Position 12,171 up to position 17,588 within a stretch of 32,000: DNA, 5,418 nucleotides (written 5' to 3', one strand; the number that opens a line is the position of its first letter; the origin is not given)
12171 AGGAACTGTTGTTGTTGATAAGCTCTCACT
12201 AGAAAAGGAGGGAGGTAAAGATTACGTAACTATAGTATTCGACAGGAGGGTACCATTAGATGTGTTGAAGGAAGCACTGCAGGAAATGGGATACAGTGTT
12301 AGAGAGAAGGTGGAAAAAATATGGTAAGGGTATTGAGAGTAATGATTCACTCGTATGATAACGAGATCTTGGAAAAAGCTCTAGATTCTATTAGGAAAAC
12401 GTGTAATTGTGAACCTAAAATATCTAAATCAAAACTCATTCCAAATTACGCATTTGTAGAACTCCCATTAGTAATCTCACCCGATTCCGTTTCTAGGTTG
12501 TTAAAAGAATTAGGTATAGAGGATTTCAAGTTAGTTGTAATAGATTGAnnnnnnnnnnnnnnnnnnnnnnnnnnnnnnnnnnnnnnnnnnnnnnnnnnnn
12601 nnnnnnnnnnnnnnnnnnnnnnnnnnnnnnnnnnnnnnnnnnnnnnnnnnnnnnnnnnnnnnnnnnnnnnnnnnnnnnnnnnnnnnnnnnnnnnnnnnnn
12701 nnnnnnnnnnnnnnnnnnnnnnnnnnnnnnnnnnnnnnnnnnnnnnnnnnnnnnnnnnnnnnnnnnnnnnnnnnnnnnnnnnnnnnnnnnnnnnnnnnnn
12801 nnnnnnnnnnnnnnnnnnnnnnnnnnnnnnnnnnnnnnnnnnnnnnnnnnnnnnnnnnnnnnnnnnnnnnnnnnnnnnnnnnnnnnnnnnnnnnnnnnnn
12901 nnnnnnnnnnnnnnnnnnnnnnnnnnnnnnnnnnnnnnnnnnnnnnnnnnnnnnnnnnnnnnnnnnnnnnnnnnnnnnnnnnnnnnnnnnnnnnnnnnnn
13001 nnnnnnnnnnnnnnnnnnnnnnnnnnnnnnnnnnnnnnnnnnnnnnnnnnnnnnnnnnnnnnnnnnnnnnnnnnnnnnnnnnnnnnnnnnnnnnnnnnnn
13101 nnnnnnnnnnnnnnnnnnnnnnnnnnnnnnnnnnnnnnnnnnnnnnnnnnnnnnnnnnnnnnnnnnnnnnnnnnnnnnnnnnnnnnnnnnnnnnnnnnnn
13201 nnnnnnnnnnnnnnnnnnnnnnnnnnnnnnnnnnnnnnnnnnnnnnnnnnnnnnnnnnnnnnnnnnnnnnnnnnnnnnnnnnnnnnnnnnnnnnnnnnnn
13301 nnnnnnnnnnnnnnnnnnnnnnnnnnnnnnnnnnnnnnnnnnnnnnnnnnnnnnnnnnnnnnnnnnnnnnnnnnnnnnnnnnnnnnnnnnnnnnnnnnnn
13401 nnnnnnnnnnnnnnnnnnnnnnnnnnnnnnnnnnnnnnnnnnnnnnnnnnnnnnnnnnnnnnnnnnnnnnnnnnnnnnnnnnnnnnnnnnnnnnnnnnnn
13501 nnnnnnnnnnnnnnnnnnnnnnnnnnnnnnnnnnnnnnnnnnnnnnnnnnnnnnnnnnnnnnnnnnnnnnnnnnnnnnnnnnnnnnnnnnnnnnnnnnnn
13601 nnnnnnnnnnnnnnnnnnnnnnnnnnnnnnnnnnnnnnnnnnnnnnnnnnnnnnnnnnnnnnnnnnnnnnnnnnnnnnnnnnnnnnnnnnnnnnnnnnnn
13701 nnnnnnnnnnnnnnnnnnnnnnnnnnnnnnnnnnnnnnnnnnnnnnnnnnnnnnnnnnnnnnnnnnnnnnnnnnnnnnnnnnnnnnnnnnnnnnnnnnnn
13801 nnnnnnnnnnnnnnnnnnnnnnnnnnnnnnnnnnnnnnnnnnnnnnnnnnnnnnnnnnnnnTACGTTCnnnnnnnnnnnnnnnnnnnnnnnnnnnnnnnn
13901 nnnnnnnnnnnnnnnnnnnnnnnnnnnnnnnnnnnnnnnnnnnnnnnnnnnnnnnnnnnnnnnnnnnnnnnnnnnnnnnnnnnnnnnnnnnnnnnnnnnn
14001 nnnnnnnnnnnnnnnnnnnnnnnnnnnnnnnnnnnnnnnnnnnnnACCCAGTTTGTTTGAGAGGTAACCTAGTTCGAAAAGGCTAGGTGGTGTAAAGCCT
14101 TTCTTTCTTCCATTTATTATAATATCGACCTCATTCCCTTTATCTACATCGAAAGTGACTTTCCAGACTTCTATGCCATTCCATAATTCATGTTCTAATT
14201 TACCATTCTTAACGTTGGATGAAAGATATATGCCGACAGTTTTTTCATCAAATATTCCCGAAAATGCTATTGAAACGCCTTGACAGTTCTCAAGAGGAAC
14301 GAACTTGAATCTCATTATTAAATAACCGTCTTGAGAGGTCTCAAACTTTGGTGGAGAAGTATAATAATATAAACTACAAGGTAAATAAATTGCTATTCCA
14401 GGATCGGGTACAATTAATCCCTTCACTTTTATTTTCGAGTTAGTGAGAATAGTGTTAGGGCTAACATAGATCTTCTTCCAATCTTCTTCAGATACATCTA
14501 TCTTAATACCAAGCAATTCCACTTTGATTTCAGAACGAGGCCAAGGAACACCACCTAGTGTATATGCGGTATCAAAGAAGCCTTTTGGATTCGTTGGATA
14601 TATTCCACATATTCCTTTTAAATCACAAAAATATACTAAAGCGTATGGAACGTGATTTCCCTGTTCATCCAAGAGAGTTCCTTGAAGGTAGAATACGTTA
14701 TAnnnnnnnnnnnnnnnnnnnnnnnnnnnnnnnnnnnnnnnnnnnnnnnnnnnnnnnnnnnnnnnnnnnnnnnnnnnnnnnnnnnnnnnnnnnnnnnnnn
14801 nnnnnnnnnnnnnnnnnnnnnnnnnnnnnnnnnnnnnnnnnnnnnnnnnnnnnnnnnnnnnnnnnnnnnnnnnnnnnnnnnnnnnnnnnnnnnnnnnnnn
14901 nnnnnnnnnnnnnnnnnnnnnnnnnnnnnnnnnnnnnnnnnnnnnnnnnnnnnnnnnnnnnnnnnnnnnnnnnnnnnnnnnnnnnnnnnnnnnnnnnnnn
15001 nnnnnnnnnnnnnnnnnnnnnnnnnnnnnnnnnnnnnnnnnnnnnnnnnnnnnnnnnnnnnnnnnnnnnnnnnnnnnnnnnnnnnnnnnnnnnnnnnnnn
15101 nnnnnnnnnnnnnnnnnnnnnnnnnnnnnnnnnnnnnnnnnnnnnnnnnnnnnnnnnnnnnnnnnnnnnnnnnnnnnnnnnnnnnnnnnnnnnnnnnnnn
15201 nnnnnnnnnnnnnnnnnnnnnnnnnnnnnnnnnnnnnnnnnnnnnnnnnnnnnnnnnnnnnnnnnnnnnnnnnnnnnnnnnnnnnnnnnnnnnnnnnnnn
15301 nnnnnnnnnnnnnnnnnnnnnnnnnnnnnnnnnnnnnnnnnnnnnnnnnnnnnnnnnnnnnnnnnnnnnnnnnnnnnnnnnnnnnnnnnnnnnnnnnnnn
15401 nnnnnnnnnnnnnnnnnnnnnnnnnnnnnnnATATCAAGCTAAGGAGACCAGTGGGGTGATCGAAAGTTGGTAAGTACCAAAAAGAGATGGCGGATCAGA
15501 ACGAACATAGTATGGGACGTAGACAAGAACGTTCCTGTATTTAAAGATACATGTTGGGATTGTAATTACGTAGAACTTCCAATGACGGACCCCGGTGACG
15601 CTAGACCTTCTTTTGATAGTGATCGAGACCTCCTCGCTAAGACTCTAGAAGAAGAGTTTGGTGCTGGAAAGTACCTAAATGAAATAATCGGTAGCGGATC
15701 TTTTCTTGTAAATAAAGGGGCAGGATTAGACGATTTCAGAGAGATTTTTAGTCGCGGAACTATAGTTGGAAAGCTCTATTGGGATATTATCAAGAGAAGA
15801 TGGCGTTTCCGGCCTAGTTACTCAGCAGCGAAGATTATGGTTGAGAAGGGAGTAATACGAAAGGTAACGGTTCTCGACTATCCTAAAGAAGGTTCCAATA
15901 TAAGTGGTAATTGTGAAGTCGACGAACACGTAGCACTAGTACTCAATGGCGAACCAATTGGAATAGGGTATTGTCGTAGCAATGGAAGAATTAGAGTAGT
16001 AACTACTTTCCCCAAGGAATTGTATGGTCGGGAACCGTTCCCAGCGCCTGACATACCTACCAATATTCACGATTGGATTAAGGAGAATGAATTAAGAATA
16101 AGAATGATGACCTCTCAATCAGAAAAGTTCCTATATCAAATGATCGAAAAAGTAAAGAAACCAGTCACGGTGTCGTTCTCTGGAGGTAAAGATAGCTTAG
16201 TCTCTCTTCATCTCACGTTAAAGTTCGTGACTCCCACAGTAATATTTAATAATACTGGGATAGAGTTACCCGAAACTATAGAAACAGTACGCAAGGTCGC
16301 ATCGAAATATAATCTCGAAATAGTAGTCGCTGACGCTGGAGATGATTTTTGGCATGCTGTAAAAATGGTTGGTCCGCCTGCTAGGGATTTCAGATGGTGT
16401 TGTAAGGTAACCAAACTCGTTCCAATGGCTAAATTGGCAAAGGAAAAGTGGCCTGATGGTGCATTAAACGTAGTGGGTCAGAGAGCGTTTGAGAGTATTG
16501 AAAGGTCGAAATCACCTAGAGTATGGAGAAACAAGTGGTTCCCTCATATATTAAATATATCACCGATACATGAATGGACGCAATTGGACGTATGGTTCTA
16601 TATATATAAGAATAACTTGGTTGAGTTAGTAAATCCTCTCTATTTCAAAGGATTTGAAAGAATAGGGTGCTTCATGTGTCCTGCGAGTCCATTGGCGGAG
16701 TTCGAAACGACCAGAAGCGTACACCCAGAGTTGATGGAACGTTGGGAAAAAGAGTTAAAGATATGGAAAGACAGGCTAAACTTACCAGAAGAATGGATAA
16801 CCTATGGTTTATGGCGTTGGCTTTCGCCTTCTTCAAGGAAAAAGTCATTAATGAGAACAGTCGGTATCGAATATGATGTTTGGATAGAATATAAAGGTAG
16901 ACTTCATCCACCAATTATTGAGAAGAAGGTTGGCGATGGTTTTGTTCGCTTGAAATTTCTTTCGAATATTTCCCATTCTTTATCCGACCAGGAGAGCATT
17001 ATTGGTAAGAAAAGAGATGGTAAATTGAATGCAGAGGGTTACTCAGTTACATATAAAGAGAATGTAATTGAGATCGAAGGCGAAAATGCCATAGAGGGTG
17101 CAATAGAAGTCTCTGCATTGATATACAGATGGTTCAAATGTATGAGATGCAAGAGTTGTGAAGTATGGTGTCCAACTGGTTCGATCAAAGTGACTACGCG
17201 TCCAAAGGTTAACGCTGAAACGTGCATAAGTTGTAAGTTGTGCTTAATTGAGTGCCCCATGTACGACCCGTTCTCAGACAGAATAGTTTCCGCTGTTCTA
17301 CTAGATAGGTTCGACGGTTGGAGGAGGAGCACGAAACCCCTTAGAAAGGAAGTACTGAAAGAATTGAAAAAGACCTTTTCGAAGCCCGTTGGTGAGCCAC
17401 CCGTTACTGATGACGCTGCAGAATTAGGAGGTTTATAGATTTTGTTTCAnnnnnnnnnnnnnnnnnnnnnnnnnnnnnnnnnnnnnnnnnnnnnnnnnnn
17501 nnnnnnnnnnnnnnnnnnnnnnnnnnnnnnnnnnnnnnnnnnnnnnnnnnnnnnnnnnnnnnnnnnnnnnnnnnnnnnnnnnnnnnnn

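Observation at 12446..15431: Chromosomal pair: 520-aa polytopic membrane protein plus membrane-anchored HerA/VirB4-like ATPase (Ced/Ted-like DNA translocation module?)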

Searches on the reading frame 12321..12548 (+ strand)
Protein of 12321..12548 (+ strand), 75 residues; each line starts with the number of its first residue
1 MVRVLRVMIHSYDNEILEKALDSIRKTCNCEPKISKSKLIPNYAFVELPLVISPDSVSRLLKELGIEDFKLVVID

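Call 26: search_protein_families(library=pfam, proteins=[window:12321-12548:+], max_evalue=0.001)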
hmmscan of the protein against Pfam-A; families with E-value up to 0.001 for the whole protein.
window:12321-12548:+ (75 aa): 0 families

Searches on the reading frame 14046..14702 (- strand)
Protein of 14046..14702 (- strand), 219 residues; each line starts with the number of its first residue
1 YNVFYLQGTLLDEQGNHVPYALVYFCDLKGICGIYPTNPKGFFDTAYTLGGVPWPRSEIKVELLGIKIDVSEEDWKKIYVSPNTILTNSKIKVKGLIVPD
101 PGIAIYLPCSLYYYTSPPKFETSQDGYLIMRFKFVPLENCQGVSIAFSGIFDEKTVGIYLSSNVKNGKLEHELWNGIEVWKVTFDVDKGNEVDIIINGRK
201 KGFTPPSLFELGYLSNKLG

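Call 78: search_protein_families(library=ncbifam, proteins=[window:14046-14702:-], max_evalue=10)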
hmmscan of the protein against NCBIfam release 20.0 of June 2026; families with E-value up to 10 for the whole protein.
seq(219 aa): 0 families

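Call 79: search_protein_families(library=pfam, proteins=[window:14046-14702:-], max_evalue=10)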
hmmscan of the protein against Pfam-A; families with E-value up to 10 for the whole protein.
seq(219 aa): 0 families

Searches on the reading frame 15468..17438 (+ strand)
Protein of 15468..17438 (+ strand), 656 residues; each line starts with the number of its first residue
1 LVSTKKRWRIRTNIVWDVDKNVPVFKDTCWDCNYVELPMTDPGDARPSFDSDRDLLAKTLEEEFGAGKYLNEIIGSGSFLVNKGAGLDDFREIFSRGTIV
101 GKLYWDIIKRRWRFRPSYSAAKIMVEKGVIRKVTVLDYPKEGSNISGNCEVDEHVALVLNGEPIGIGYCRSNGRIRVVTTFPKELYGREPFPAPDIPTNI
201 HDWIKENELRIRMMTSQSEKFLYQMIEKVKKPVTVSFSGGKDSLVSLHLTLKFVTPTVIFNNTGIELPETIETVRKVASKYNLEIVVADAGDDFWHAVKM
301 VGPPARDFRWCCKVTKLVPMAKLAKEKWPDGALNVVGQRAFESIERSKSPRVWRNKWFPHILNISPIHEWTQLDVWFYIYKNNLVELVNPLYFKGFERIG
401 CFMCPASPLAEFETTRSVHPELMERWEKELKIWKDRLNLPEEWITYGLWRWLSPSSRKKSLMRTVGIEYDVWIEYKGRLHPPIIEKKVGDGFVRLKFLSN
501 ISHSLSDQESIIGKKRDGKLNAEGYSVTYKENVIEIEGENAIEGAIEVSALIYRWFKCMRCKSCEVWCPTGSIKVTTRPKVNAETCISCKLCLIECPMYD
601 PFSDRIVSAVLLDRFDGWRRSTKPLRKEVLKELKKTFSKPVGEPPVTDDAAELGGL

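Call 26: search_protein_families(library=pfam, proteins=[window:15468-17438:+], max_evalue=0.001)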
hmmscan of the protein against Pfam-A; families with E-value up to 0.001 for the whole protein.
window:15468-17438:+ (656 aa): 7 families
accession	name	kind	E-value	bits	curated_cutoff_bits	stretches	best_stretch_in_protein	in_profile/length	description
PF01507.26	PAPS_reduct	-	1e-46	159.6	22.5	1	233-406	2-174/175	Phosphoadenosine phosphosulfate reductase domain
PF13183.11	Fer4_8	-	2.5e-07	31.6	27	0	583-606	2-25/68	4Fe-4S dicluster domain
PF14697.11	Fer4_21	-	3.4e-06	27.5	35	1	557-600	7-55/59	4Fe-4S dicluster domain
PF13534.11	Fer4_17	-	9.4e-06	26.5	22.2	0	553-571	41-59/61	4Fe-4S dicluster domain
PF12797.12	Fer4_2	-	5.5e-05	23.3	24.5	0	578-597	2-21/22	4Fe-4S binding domain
PF12838.12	Fer4_7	-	0.00025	21.9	27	1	557-597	1-49/52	4Fe-4S dicluster domain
PF00037.32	Fer4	-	0.00032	20.8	21.1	0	579-597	1-19/24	4Fe-4S binding domain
